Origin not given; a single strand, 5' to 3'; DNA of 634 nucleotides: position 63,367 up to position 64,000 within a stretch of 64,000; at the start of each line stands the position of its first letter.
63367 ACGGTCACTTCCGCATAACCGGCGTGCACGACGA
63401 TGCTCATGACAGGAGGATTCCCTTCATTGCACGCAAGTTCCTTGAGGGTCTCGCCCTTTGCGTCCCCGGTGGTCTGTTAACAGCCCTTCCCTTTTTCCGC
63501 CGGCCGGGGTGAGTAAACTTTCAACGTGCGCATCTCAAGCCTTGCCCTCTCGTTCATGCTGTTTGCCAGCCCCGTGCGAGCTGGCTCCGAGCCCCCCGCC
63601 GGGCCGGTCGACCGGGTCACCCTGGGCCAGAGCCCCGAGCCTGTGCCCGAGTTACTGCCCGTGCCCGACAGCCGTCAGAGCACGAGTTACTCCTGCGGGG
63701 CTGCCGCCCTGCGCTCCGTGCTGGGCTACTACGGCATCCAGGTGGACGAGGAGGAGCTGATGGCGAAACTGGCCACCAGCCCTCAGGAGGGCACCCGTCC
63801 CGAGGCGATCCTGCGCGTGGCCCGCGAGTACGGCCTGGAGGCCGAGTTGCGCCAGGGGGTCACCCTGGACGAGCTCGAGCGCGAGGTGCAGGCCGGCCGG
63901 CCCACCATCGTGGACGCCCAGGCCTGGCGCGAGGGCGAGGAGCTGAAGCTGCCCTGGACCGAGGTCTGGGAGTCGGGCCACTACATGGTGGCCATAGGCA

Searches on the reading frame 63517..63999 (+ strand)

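Call 45: search_protein_families(library=pfam, proteins=[window:63517-63999:+], max_evalue=0.001)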
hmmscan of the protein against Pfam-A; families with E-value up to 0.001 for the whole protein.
window:63517-63999:+ (161 aa): 3 families
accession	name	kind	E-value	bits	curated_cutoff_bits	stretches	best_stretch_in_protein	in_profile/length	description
PF13529.12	Peptidase_C39_2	-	2.5e-12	48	24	1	49-161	3-129/143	Peptidase_C39 like family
PF03412.21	Peptidase_C39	-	1.1e-11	45.2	22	1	53-125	6-75/133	Peptidase C39 family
PF12385.14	Peptidase_C70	-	2.7e-05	24.6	19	1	50-136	8-98/141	Papain-like cysteine protease AvrRpt2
